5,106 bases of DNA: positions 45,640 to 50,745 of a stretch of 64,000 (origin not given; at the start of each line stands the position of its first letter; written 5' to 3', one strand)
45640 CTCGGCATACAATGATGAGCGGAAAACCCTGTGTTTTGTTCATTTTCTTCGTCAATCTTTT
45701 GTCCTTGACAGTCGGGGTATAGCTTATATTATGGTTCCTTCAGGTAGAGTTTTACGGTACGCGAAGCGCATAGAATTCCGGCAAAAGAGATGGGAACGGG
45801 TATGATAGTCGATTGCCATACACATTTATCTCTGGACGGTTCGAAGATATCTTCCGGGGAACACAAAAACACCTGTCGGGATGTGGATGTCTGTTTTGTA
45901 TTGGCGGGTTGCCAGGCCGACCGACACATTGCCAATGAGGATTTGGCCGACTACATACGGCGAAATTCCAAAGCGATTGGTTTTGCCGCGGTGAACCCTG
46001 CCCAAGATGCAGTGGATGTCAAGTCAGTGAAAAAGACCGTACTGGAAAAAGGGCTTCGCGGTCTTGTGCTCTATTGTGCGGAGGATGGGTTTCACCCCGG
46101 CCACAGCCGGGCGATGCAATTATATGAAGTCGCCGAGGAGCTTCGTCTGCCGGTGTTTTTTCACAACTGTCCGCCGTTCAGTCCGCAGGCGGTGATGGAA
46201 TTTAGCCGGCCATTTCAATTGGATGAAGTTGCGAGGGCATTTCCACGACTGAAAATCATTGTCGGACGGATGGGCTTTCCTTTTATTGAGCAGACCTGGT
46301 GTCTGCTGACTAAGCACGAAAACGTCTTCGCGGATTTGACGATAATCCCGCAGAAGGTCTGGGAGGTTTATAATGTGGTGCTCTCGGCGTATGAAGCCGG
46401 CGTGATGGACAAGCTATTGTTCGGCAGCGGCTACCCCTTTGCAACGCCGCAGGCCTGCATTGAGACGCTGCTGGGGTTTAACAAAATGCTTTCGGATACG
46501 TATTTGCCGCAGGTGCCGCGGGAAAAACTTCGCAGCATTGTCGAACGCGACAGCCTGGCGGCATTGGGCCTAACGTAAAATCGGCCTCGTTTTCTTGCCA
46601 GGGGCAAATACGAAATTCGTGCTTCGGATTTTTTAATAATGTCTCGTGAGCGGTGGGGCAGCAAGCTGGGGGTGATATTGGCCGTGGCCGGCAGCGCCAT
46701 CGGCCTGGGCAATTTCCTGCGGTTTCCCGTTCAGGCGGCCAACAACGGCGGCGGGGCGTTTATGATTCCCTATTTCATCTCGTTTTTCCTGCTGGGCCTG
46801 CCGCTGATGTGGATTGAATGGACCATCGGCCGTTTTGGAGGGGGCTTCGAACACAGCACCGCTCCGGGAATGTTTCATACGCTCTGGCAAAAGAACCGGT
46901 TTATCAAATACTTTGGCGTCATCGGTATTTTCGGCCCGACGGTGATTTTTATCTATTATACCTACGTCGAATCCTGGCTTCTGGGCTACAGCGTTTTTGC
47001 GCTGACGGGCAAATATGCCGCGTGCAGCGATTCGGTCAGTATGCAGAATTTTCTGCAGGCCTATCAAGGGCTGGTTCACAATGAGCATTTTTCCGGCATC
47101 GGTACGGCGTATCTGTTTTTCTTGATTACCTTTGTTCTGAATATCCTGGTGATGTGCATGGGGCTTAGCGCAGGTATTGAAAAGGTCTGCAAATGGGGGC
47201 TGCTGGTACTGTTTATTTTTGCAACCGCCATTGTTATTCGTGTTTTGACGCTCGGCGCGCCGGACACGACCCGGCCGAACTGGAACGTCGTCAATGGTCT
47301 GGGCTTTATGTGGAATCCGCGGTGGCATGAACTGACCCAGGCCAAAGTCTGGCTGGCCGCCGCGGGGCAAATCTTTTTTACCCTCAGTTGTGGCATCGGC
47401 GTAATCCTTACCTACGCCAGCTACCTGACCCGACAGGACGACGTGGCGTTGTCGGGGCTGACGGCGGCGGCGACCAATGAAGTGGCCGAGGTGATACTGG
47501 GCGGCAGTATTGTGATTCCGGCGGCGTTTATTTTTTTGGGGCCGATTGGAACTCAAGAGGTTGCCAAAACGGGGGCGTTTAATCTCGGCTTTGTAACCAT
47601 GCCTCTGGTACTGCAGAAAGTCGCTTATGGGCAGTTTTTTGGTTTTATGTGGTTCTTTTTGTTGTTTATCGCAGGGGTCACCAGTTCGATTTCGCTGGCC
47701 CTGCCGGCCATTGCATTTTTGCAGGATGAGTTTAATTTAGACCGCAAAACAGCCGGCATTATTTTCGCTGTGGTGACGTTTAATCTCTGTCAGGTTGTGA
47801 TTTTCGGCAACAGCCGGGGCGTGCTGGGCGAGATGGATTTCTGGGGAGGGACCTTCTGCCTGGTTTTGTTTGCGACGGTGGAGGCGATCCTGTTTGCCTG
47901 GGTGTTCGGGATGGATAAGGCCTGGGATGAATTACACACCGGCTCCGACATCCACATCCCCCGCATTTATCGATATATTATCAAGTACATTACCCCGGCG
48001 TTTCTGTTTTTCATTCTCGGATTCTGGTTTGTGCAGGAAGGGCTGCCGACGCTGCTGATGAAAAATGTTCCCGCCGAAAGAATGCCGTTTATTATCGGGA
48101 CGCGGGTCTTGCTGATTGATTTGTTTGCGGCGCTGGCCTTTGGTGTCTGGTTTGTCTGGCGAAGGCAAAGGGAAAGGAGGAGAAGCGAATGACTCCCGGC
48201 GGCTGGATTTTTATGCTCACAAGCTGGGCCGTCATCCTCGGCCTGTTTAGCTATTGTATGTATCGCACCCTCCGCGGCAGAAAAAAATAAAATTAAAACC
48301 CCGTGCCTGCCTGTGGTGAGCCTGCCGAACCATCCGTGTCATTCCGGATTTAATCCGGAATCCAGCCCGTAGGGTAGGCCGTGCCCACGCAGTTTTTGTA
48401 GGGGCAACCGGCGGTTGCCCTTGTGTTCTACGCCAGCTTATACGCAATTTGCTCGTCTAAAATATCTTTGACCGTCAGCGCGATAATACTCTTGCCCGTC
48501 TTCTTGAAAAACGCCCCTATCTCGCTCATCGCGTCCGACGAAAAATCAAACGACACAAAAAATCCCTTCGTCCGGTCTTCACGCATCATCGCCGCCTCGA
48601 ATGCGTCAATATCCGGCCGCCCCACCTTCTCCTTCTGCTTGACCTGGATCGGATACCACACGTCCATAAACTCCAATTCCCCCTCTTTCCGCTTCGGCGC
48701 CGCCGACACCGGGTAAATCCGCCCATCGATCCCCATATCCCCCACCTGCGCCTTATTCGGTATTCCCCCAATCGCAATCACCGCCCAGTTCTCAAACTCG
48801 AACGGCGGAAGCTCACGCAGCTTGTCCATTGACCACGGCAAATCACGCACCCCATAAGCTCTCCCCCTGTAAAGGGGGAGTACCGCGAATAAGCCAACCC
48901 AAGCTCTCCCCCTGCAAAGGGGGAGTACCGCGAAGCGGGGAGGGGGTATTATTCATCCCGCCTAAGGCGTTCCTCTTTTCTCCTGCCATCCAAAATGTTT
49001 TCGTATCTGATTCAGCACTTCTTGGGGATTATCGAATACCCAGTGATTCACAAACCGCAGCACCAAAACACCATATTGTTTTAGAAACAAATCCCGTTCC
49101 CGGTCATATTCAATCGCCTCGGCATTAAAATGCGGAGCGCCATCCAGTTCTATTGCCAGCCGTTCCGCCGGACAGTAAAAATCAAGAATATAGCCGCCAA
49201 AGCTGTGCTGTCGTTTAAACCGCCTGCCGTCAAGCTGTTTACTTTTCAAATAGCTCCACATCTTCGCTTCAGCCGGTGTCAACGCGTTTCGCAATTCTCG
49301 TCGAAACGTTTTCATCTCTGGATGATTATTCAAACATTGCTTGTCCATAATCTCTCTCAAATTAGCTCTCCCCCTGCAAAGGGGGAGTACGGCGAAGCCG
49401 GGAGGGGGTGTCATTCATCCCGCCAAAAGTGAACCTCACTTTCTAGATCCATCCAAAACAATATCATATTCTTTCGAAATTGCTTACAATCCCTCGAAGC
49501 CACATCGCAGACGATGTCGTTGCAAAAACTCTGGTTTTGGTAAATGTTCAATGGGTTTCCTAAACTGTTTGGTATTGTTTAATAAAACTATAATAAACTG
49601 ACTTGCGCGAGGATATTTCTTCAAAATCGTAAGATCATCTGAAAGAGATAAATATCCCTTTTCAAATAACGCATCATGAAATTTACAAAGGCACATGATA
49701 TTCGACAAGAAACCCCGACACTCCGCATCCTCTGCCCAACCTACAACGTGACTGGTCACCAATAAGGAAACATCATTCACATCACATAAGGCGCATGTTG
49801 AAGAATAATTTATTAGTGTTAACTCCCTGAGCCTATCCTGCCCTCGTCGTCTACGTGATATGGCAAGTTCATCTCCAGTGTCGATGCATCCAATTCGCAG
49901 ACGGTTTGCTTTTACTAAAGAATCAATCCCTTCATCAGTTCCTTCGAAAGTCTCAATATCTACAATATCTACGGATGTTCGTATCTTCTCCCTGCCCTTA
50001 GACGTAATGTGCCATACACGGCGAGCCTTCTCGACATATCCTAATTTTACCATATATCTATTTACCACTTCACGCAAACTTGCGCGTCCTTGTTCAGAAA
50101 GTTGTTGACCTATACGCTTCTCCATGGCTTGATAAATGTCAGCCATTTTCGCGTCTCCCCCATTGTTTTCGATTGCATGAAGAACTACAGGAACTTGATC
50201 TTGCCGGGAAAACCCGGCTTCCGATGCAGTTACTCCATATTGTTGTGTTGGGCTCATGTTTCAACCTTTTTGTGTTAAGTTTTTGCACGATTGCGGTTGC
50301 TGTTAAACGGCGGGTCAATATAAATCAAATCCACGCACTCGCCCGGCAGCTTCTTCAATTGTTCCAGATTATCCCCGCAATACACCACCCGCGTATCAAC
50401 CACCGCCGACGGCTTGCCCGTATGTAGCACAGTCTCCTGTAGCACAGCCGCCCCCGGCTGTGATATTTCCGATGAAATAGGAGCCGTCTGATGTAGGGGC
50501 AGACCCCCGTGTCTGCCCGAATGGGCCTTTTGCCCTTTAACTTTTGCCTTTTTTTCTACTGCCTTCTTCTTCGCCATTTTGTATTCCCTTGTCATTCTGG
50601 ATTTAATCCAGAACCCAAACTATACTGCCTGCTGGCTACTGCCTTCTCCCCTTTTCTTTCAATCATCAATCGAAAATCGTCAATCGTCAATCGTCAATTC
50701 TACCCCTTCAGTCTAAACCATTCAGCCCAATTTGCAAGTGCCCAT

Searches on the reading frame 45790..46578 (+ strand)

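Call 18: search_protein_families(library=pfam, proteins=[window:45790-46578:+], max_evalue=0.01)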
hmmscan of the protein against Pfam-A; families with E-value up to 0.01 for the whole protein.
window:45790-46578:+ (262 aa): 1 family
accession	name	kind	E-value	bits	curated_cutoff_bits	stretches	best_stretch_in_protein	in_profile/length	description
PF04909.20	Amidohydro_2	-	1.7e-24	87.5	26.4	1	48-234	65-266/289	Amidohydrolase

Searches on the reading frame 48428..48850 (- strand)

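Call 18: search_protein_families(library=pfam, proteins=[window:48428-48850:-], max_evalue=0.01)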
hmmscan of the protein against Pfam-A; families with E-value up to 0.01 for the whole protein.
window:48428-48850:- (140 aa): 1 family
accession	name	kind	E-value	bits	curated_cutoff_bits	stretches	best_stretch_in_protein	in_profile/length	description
PF04471.18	Mrr_cat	-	4.6e-06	27.2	21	1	34-112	29-98/115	Restriction endonuclease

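Call 95: search_protein_families(library=padloc, proteins=[window:48428-48850:-], max_evalue=0.001)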
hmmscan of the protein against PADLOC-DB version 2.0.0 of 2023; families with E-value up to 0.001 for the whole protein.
window:48428-48850:- (140 aa): 0 families

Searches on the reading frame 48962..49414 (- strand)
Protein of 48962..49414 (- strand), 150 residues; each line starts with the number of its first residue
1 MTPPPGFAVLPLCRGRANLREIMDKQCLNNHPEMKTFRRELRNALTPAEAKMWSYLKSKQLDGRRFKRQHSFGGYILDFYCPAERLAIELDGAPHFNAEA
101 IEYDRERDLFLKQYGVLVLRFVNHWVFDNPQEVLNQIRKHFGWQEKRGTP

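Call 18: search_protein_families(library=pfam, proteins=[window:48962-49414:-], max_evalue=0.01)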
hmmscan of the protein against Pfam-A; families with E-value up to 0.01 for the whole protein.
window:48962-49414:- (150 aa): 2 families
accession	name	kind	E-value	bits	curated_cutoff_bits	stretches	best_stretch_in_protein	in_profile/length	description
PF04480.18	DUF559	-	2.8e-30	104.8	20.6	1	34-139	3-106/109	Protein of unknown function (DUF559)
PF18741.7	MTES_1575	-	1.6e-08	34.9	38.2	1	62-139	12-94/96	REase_MTES_1575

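Call 95: search_protein_families(library=padloc, proteins=[window:48962-49414:-], max_evalue=0.001)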
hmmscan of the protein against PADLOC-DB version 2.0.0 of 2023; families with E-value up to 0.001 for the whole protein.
window:48962-49414:- (150 aa): 1 family
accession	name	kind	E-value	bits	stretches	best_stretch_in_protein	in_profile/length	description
PDLC02868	DpdF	-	2.1e-05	20.5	1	77-122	84-129/1078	DpdF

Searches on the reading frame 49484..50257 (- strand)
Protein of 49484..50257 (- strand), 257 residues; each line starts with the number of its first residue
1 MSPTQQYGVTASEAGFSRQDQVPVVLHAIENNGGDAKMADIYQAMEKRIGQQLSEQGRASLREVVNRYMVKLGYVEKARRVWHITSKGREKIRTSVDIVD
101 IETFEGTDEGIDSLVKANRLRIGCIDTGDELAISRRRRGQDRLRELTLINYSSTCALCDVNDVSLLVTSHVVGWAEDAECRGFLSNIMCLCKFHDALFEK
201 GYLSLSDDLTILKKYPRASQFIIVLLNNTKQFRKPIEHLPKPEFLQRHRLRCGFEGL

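Call 18: search_protein_families(library=pfam, proteins=[window:49484-50257:-], max_evalue=0.01)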
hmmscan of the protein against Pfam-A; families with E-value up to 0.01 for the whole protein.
window:49484-50257:- (257 aa): 2 families
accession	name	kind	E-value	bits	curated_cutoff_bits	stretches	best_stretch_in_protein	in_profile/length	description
PF13391.12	HNH_2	-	0.0001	22.5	21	1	155-205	1-65/66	HNH endonuclease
PF14338.12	Mrr_N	-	0.00058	20.4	29.5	0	25-93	8-86/87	Mrr N-terminal domain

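Call 95: search_protein_families(library=padloc, proteins=[window:49484-50257:-], max_evalue=0.001)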
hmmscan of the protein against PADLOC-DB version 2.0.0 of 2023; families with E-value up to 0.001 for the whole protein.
window:49484-50257:- (257 aa): 2 families
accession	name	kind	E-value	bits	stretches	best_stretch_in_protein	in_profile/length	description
PDLC04132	HNH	-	3.5e-19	67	1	127-250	141-269/286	-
PDLC03546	HNH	-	2.2e-10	38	1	126-215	144-235/282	Type II restriction enzyme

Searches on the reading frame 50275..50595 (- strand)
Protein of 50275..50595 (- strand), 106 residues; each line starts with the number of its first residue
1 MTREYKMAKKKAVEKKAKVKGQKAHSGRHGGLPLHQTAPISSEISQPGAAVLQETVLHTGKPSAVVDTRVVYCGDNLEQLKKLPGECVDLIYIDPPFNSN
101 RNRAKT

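Call 18: search_protein_families(library=pfam, proteins=[window:50275-50595:-], max_evalue=0.01)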
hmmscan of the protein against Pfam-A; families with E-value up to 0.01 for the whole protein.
window:50275-50595:- (106 aa): 1 family
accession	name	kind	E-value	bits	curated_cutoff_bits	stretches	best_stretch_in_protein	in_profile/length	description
PF03602.21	Cons_hypoth95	-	0.00062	19.9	24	1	50-101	78-127/182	Conserved hypothetical protein 95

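Call 95: search_protein_families(library=padloc, proteins=[window:50275-50595:-], max_evalue=0.001)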
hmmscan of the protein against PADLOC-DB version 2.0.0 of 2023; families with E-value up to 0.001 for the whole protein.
window:50275-50595:- (106 aa): 14 families
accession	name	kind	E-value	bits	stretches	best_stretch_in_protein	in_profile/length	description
PDLC03300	MTase_II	-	1.3e-07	29.1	1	69-104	12-47/302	Type II methyltransferase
PDLC03299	MTase_II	-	5.8e-07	27.3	1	69-99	15-45/296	Type II methyltransferase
PDLC03339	MTase_II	-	1e-06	25.8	1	70-103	5-38/399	Type II methyltransferase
PDLC03238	MTase_II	-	5.5e-06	23.7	1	60-101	115-156/428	Type II methyltransferase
PDLC03641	MTase_III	-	9.1e-06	22.5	1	49-99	85-138/657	Type III methyltransferase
PDLC03323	MTase_II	-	9.4e-06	23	1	57-103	3-49/330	Type II methyltransferase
PDLC03216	MTase_II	-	1.5e-05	22.1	1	68-98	11-41/364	Type II methyltransferase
PDLC03640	MTase_III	-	1.6e-05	21.4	1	55-101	31-79/654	Type III methyltransferase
PDLC03634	MTase_III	-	1.8e-05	21.8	1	70-100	96-129/621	Type III methyltransferase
PDLC03305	MTase_II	-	4.4e-05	20.9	1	71-100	15-44/513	Type II methyltransferase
PDLC03738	oMTase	-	9.7e-05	19.2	1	59-99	13-51/376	orphan methyltransferase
PDLC03371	MTase_II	-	0.0001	19.9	1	69-100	11-42/260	Type II methyltransferase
PDLC03265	MTase_II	-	0.00037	18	1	70-102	26-58/333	Type II methyltransferase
PDLC03644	MTase_III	-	0.0008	16.3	1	63-101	34-74/542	Type III methyltransferase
